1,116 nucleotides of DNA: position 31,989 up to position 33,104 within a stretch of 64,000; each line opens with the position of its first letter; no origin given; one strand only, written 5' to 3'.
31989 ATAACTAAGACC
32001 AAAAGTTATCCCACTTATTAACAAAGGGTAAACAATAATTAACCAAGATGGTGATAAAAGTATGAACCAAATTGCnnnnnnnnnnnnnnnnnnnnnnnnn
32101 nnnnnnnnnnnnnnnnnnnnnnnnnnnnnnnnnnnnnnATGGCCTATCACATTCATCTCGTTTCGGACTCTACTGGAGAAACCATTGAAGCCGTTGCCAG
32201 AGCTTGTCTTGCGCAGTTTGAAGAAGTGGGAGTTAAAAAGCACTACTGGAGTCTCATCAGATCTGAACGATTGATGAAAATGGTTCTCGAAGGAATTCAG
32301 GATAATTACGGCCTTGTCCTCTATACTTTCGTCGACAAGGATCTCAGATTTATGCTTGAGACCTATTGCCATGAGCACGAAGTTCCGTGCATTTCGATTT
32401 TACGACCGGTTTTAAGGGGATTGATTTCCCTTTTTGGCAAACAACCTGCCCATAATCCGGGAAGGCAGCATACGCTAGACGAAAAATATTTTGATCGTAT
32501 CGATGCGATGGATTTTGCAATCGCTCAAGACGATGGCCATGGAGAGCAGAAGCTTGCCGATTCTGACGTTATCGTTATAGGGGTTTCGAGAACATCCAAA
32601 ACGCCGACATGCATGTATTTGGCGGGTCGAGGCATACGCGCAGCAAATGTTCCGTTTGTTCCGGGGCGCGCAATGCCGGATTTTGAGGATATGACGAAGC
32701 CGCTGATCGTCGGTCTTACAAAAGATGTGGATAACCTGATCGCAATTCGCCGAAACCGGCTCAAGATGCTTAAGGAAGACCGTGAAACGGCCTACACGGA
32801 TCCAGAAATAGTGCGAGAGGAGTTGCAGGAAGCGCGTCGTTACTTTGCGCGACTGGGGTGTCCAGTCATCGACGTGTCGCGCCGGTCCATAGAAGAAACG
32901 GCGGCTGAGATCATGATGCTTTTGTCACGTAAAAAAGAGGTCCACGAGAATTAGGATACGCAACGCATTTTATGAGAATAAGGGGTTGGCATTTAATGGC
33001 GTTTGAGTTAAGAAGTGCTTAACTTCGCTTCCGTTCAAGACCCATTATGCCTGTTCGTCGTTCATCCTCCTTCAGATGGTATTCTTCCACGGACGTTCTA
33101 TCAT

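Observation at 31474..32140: Candidate oriC in the rho-DUF299 spacer, with hemE missing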

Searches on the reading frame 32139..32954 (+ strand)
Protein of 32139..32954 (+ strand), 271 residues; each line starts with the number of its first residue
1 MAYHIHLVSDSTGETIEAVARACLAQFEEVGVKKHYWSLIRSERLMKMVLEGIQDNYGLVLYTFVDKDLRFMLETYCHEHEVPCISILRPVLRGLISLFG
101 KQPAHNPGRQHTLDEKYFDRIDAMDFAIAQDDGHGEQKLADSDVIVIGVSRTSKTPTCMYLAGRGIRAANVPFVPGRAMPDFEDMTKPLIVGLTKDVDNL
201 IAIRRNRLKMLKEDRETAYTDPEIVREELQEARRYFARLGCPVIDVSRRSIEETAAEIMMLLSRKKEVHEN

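Call 9: search_protein_families(library=ncbifam, proteins=[window:32139-32954:+], max_evalue=0.00001)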
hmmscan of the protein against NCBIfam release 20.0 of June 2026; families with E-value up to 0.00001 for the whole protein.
window:32139-32954:+ (271 aa): 2 families
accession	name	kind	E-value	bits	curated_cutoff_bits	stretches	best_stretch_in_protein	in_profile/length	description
NF003742.0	PRK05339.1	subfamily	6.8e-95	317.7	225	1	3-267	6-268/270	pyruvate, phosphate dikinase/phosphoenolpyruvate synthase regulator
NF049928.1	PEPSynRegPpsR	equivalog_domain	6.4e-44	150.2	350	1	4-263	5-267/272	posphoenolpyruvate synthetase regulatory kinase/phosphorylase PpsR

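Call 10: find_encoding_contigs(protein=window:32139-32954:+, flank=10000, max_places=10)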
Protein window:32139-32954:+ (271 aa): 1 contig read that carries it; 1 place shown.
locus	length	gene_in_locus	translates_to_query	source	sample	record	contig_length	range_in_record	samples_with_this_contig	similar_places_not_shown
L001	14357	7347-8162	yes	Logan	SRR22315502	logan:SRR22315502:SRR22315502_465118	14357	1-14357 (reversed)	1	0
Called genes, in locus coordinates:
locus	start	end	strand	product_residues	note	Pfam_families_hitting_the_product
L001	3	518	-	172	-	?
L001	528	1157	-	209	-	PF02527:GidB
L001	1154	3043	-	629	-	PF01134:GIDA, PF01266:DAO (faint), PF12831:FAD_oxidored (weak), PF21680:GIDA_C_1st, PF13932:SAM_GIDA_C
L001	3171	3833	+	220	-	-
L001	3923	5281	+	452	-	PF13188:PAS_8 (faint), PF08448:PAS_4 (faint), PF13426:PAS_9, PF08447:PAS_3 (faint), PF00989:PAS (weak), PF13426:PAS_9, PF00990:GGDEF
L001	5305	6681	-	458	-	PF07498:Rho_N, PF07497:Rho_RNA_bind, PF00006:ATP-synt_ab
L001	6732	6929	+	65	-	-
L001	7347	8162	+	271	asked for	PF03618:Kinase-PPPase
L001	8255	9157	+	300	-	PF04085:MreC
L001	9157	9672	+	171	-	-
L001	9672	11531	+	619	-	PF03717:PBP_dimer, PF00905:Transpeptidase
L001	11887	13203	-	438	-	PF13191:AAA_16 (faint), PF00004:AAA (weak), PF07728:AAA_5 (faint), PF07724:AAA_2, PF00004:AAA (weak)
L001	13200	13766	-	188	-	PF00227:Proteasome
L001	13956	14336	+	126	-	PF01740:STAS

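Call 11: find_homologous_proteins(query=window:32139-32954:+)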
Query window:32139-32954:+ (271 aa): 7999 proteins with E <= 0.001 among 8000 candidates; the best 120 are listed.
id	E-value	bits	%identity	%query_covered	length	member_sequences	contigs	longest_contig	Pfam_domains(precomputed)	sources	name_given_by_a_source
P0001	2.7e-178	609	100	100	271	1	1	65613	PF03618.21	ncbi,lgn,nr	ncbi:MAG: kinase/pyrophosphorylase [Alphaproteobacteria bacterium]|nr:kinase/pyrophosphorylase [Alph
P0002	3.8e-150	516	83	100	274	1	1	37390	PF03618.21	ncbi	-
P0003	2.3e-143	494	79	99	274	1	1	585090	PF03618.21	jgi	jgi:regulator of PEP synthase PpsR (kinase-PPPase family)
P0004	2.0e-138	478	75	100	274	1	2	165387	PF03618.21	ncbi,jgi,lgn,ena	jgi:regulator of PEP synthase PpsR (kinase-PPPase family)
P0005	2.2e-138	478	76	99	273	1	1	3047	PF03618.21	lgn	-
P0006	3.7e-136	471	76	99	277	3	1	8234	PF03618.21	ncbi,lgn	-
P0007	1.2e-135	469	75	99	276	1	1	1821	PF03618.21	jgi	jgi:[pyruvate, water dikinase]-phosphate phosphotransferase / [pyruvate, water dikinase] kinase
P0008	2.3e-135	468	75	98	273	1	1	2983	PF03618.21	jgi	jgi:regulator of PEP synthase PpsR (kinase-PPPase family)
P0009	4.6e-135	467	76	99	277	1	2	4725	PF03618.21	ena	-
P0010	2.6e-134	464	73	100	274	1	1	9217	PF03618.21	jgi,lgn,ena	-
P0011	5.3e-134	463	73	100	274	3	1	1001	PF03618.21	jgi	jgi:regulator of PEP synthase PpsR (kinase-PPPase family)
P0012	6.5e-134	463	76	98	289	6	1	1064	PF03618.21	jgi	-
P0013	8.0e-134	463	75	99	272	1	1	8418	PF03618.21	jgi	jgi:[pyruvate, water dikinase]-phosphate phosphotransferase / [pyruvate, water dikinase] kinase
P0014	2.3e-132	458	73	99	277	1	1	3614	PF03618.21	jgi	jgi:[pyruvate, water dikinase]-phosphate phosphotransferase / [pyruvate, water dikinase] kinase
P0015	2.1e-131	455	76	98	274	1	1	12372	PF03618.21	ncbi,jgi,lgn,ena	ncbi:MAG: pyruvate, water dikinase regulatory protein [Bdellovibrionales bacterium]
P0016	3.1e-131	454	73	97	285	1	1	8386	PF03618.21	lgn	-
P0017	1.2e-130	452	72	98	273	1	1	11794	PF03618.21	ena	-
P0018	2.4e-130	451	72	98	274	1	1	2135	PF03618.21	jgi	jgi:hypothetical protein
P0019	2.8e-129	448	72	98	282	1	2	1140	PF03618.21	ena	-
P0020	4.1e-129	447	72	97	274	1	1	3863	PF03618.21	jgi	jgi:[pyruvate, water dikinase]-phosphate phosphotransferase / [pyruvate, water dikinase] kinase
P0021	5.7e-127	440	71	98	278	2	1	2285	PF03618.21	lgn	-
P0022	6.5e-127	440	71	99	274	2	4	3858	PF03618.21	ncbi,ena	-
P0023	1.4e-126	439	73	98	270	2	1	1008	PF03618.21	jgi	jgi:regulator of PEP synthase PpsR (kinase-PPPase family)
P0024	3.2e-126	438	72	99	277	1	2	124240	PF03618.21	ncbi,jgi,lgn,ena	ncbi:MAG: pyruvate, water dikinase regulatory protein [Bdellovibrionales bacterium]|jgi:hypothetical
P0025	4.2e-125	434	72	98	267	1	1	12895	PF03618.21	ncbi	-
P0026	4.5e-125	434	69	99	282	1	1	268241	PF03618.21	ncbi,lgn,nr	ncbi:MAG: kinase/pyrophosphorylase [Alphaproteobacteria bacterium]|nr:kinase/pyrophosphorylase [Alph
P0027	1.4e-124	433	70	98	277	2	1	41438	PF03618.21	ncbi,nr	ncbi:MAG: kinase/pyrophosphorylase [Alphaproteobacteria bacterium]|nr:kinase/pyrophosphorylase [Alph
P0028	7.2e-124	430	69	99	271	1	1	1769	PF03618.21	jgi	-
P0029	2.9e-123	428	69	99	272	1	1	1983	PF03618.21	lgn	-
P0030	9.6e-123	427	68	97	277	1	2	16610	PF03618.21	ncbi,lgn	-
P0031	4.1e-122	425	70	98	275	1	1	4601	PF03618.21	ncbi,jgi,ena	jgi:regulator of PEP synthase PpsR (kinase-PPPase family)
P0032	5.6e-122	424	68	99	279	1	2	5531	PF03618.21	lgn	-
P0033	1.0e-121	423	69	98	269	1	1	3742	PF03618.21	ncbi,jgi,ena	jgi:regulator of PEP synthase PpsR (kinase-PPPase family)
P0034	3.3e-121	422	68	98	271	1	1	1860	PF03618.21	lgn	-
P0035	6.7e-121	421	69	99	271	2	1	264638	PF03618.21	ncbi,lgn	-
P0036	7.0e-121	420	67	99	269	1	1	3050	PF03618.21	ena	-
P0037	2.0e-120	419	69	100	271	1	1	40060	PF03618.21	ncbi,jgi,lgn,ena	jgi:regulator of PEP synthase PpsR (kinase-PPPase family)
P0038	1.1e-119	416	67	100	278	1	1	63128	PF03618.21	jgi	jgi:regulator of PEP synthase PpsR (kinase-PPPase family)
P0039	1.9e-119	416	68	100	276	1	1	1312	PF03618.21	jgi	jgi:regulator of PEP synthase PpsR (kinase-PPPase family)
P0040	2.8e-119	415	68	100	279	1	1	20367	PF03618.21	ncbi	-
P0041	7.0e-119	414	68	98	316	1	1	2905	PF03618.21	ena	-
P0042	3.0e-118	412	67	98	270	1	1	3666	PF03618.21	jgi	jgi:regulator of PEP synthase PpsR (kinase-PPPase family)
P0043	3.6e-118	412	71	93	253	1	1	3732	PF03618.21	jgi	jgi:regulator of PEP synthase PpsR (kinase-PPPase family)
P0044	1.6e-117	409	67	99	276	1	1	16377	PF03618.21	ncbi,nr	ncbi:MAG: kinase/pyrophosphorylase [Alphaproteobacteria bacterium]|nr:kinase/pyrophosphorylase [Alph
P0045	2.0e-117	409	68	98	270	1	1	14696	PF03618.21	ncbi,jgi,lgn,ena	jgi:regulator of PEP synthase PpsR (kinase-PPPase family)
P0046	2.5e-117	409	67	98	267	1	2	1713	PF03618.21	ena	-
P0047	6.7e-117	407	65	100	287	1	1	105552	PF03618.21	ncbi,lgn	-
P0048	7.8e-117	407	67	99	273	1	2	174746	PF03618.21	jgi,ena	-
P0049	4.1e-116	405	66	98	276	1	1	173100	PF03618.21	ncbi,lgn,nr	ncbi:MAG: kinase/pyrophosphorylase [Alphaproteobacteria bacterium]|nr:kinase/pyrophosphorylase [Alph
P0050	3.0e-115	402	64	98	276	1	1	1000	PF03618.21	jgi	jgi:regulator of PEP synthase PpsR (kinase-PPPase family)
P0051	1.9e-114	399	65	99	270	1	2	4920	PF03618.21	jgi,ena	-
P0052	3.0e-114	399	65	99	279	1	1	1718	PF03618.21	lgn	-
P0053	2.8e-113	396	63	99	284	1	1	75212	PF03618.21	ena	-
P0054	5.0e-112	391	64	97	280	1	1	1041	PF03618.21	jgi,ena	-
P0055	5.1e-112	391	65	98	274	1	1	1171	PF03618.21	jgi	jgi:regulator of PEP synthase PpsR (kinase-PPPase family)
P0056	5.8e-112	391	64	97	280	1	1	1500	PF03618.21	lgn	-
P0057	1.3e-111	390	64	97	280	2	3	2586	PF03618.21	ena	-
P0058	1.6e-111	390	64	97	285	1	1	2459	PF03618.21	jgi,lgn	jgi:regulator of PEP synthase PpsR (kinase-PPPase family)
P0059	2.1e-111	389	63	97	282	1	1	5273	PF03618.21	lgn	-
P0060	3.6e-111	389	63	97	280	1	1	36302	PF03618.21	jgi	jgi:regulator of PEP synthase PpsR (kinase-PPPase family)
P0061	6.3e-111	388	62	98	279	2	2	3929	PF03618.21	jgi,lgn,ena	-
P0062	7.7e-111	388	65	97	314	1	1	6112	PF03618.21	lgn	-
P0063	9.5e-111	387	64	97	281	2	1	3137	PF03618.21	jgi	jgi:[pyruvate, water dikinase]-phosphate phosphotransferase / [pyruvate, water dikinase] kinase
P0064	1.1e-110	387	62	97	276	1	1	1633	PF03618.21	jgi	jgi:regulator of PEP synthase PpsR (kinase-PPPase family)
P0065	1.2e-110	387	63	97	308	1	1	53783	PF03618.21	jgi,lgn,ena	-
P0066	1.3e-110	387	63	99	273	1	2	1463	PF03618.21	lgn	-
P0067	1.7e-110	386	63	97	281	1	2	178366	PF03618.21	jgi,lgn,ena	jgi:regulator of PEP synthase PpsR (kinase-PPPase family)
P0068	7.1e-110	384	63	97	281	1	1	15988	PF03618.21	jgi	-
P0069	7.5e-110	384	63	97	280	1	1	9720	PF03618.21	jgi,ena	-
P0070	9.1e-110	384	66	93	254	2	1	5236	PF03618.21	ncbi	ncbi:MAG: pyruvate, water dikinase regulatory protein, partial [Alphaproteobacteria bacterium]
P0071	1.2e-109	384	63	97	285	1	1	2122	PF03618.21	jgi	jgi:regulator of PEP synthase PpsR (kinase-PPPase family)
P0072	1.2e-109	384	63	97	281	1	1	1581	PF03618.21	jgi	-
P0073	1.2e-109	384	64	97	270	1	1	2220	PF03618.21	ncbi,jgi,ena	jgi:regulator of PEP synthase PpsR (kinase-PPPase family)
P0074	1.3e-109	384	63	97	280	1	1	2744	PF03618.21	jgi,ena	-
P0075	1.7e-109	383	63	97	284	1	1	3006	PF03618.21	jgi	jgi:regulator of PEP synthase PpsR (kinase-PPPase family)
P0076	1.8e-109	383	64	97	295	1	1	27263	PF03618.21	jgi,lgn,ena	-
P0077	1.9e-109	383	62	98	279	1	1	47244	PF03618.21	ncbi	-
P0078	2.1e-109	383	62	99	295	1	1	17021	PF03618.21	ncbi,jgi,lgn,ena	jgi:regulator of PEP synthase PpsR (kinase-PPPase family)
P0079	2.6e-109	383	64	97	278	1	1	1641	PF03618.21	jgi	jgi:regulator of PEP synthase PpsR (kinase-PPPase family)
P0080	3.5e-109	382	62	98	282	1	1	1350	PF03618.21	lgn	-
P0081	5.8e-109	381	63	99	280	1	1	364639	PF03618.21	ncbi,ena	-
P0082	9.1e-109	381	61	97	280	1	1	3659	PF03618.21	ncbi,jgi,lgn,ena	-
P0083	1.9e-108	380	63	97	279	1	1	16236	PF03618.21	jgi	jgi:regulator of PEP synthase PpsR (kinase-PPPase family)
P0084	1.9e-108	380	63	99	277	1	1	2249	PF03618.21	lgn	-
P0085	4.5e-108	378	64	97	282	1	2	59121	PF03618.21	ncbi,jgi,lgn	-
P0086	7.3e-108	378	63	99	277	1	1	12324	PF03618.21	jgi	jgi:regulator of PEP synthase PpsR (kinase-PPPase family)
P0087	1.2e-107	377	62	100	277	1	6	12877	PF03618.21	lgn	-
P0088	1.2e-107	377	62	97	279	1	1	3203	PF03618.21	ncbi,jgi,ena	jgi:regulator of PEP synthase PpsR (kinase-PPPase family)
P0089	1.3e-107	377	62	97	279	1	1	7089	PF03618.21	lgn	-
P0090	1.7e-107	377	62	99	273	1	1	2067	PF03618.21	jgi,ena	-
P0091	1.8e-107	377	62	97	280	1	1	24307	PF03618.21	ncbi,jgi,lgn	-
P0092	2.7e-107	376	62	97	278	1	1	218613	PF03618.21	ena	-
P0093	3.4e-107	376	62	97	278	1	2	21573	PF03618.21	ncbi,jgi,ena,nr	ncbi:MAG TPA: pyruvate, water dikinase regulatory protein [Alphaproteobacteria bacterium]|nr:pyruvat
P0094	4.7e-107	375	61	99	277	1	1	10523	PF03618.21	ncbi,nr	ncbi:MAG TPA: pyruvate, water dikinase regulatory protein [Alphaproteobacteria bacterium]|nr:pyruvat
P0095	5.5e-107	375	63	97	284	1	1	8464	PF03618.21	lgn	-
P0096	6.7e-107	375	63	97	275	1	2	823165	PF03618.21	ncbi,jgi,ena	jgi:regulator of PEP synthase PpsR (kinase-PPPase family)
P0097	1.1e-106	374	62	97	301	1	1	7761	PF03618.21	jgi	jgi:regulator of PEP synthase PpsR (kinase-PPPase family)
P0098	4.1e-106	372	62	97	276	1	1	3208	PF03618.21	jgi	jgi:[pyruvate, water dikinase]-phosphate phosphotransferase / [pyruvate, water dikinase] kinase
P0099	7.6e-106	371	62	98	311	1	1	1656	PF03618.21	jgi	jgi:[pyruvate, water dikinase]-phosphate phosphotransferase / [pyruvate, water dikinase] kinase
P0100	9.1e-106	371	63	97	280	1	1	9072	PF03618.21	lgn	-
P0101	1.2e-105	371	61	99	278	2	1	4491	PF03618.21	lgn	-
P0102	1.3e-105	370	63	97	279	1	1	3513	PF03618.21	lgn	-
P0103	1.9e-105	370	63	97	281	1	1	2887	PF03618.21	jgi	jgi:regulator of PEP synthase PpsR (kinase-PPPase family)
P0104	2.0e-105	370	60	98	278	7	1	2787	PF03618.21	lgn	-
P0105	2.1e-105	370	63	99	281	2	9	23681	PF03618.21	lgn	-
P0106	2.2e-105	370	62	98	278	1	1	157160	PF03618.21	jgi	jgi:[pyruvate, water dikinase]-phosphate phosphotransferase / [pyruvate, water dikinase] kinase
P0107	3.0e-105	369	62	97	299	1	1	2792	PF03618.21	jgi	jgi:regulator of PEP synthase PpsR (kinase-PPPase family)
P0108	4.3e-105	369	63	97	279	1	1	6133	PF03618.21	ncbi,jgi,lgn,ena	jgi:regulator of PEP synthase PpsR (kinase-PPPase family)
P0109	4.6e-105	369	62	97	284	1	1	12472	PF03618.21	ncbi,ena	-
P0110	1.4e-104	367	63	97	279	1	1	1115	PF03618.21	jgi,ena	-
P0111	2.0e-104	367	59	97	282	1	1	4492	PF03618.21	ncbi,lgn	ncbi:MAG: pyruvate, water dikinase regulatory protein [Bdellovibrionales bacterium]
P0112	2.7e-104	366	63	98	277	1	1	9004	PF03618.21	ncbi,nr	ncbi:MAG: kinase/pyrophosphorylase [Pseudomonadota bacterium]|nr:kinase/pyrophosphorylase [Pseudomon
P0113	4.4e-104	365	61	97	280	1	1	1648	PF03618.21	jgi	jgi:regulator of PEP synthase PpsR (kinase-PPPase family)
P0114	6.2e-104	365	61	99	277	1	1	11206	PF03618.21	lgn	-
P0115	6.5e-104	365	61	99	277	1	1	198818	PF03618.21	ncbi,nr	ncbi:MAG: pyruvate, water dikinase regulatory protein [Alphaproteobacteria bacterium]|nr:pyruvate, w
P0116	7.4e-104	365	63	98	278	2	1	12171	PF03618.21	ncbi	ncbi:MAG: pyruvate, water dikinase regulatory protein [Bdellovibrionales bacterium]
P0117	9.1e-104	364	61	97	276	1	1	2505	PF03618.21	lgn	-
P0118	9.2e-104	364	62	97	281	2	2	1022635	PF03618.21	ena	-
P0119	9.3e-104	364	60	98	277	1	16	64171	PF03618.21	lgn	-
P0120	1.1e-103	364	62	98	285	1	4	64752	PF03618.21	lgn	-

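Call 12: find_related_loci(query=window:32139-32954:+, collection=genome_contigs, flank=10000)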
Query window:32139-32954:+ (271 aa) in genome_contigs; peptide patterns used: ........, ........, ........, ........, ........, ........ (x = any residue, [..] = any of these).
599 stretches matched a pattern (row limit reached: there are more); 577 encode a relative of the query (tblastn E <= 1e-3); the best 80 are kept; 80 distinct loci.
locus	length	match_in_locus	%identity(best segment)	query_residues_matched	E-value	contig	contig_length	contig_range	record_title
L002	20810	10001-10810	75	1-270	1e-145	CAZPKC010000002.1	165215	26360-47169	MAG TPA_asm: uncultured Rhodospirillaceae bacterium isolate binchicken_co3_43 genome assembly, contig: NODE_140_length_1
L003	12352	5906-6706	75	1-267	8e-139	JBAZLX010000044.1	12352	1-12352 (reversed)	MAG: Bdellovibrionales bacterium isolate SO_2017_LW4_25 scaffold_9428_c2_LW137-91_2017, whole genome shotgun sequence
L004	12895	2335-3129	72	1-265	4e-133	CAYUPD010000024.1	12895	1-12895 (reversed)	MAG TPA_asm: uncultured Rhodospirillaceae bacterium isolate SRP192927_co3_142 genome assembly, contig: NODE_11682_length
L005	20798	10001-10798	70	1-266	3e-132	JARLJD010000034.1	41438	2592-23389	MAG: Alphaproteobacteria bacterium isolate MAG_CA70 MetaCoAG_Bin_70_Anoxic_k141_268050, whole genome shotgun sequence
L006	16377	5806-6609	67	1-267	1e-124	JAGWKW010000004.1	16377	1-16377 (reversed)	MAG: Alphaproteobacteria bacterium isolate REEB170 contig-150_4130, whole genome shotgun sequence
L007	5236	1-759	66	14-266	5e-117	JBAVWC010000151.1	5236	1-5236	MAG: Alphaproteobacteria bacterium isolate MFD02472_ilm_asm_bin11 k127_116400, whole genome shotgun sequence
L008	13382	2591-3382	64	4-266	8e-116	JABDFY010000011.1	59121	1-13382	MAG: Alphaproteobacteria bacterium isolate BWOrgControl_Nextera19_MAG3 3300020995.a:Ga0206811_1014, whole genome shotgun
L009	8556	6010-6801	62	3-266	9e-115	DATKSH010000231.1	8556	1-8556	MAG TPA_asm: Alphaproteobacteria bacterium isolate SMAG_U14049 k141_17463, whole genome shotgun sequence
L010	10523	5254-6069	61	3-271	8e-115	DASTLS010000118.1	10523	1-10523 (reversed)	MAG TPA_asm: Alphaproteobacteria bacterium isolate SMAG_U3123 k141_209312, whole genome shotgun sequence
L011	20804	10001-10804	61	4-270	1e-112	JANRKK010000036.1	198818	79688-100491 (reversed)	MAG: Alphaproteobacteria bacterium isolate bins.322 k141_2748520, whole genome shotgun sequence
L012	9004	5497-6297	63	2-266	1e-111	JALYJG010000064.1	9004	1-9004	MAG: Pseudomonadota bacterium isolate HIE bin45 SD1477_NODE_1058_length_9004_cov_1.023544, whole genome shotgun sequence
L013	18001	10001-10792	60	3-265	3e-110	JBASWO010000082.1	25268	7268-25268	MAG: Alphaproteobacteria bacterium isolate MFD03231_ilm_asm_bin56 k127_77743, whole genome shotgun sequence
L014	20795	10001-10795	60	2-265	2e-109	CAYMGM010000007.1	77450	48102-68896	MAG TPA_asm: uncultured Rhodospirillaceae bacterium isolate SRP216815_co1_251 genome assembly, contig: NODE_368_length_7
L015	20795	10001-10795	59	3-266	1e-108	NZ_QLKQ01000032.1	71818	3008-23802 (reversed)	Azospirillum brasilense strain HAMBI_3172 CKLFCLNC_32, whole genome shotgun sequence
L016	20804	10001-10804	58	3-269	1e-108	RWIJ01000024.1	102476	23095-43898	Azospirillum sp. 412522 scaffold_24_size102476, whole genome shotgun sequence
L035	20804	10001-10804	57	3-269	1e-107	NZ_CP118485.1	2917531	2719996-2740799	Azospirillum sp. B2RO_4 chromosome 1, complete sequence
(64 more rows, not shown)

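Call 13: find_encoding_contigs(protein=P0002, flank=10000, max_places=2)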
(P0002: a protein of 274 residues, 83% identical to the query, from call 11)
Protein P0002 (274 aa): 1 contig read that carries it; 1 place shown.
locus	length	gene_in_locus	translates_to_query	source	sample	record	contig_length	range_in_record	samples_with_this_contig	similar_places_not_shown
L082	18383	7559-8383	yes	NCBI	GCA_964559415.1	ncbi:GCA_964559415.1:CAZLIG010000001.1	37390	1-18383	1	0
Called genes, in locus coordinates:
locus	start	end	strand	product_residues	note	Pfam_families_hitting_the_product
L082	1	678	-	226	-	?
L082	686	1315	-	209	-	PF02527:GidB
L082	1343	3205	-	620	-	PF01134:GIDA, PF12831:FAD_oxidored (weak), PF21680:GIDA_C_1st, PF13932:SAM_GIDA_C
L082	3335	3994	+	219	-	-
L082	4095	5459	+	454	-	PF00989:PAS (faint), PF13188:PAS_8 (faint), PF08448:PAS_4 (faint), PF13426:PAS_9, PF08447:PAS_3 (weak), PF13426:PAS_9 (weak), PF00990:GGDEF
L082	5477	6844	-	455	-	PF07498:Rho_N, PF07497:Rho_RNA_bind, PF00006:ATP-synt_ab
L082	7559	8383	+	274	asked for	PF03618:Kinase-PPPase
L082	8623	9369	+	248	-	PF04085:MreC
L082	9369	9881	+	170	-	PF04093:MreD (weak)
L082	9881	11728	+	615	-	PF03717:PBP_dimer, PF00905:Transpeptidase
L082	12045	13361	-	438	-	PF00004:AAA (weak), PF07728:AAA_5 (weak), PF07724:AAA_2, PF00004:AAA (weak)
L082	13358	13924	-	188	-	PF00227:Proteasome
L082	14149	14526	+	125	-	PF01740:STAS, PF13466:STAS_2 (weak)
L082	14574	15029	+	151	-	PF00692:dUTPase, PF22769:DCD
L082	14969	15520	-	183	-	-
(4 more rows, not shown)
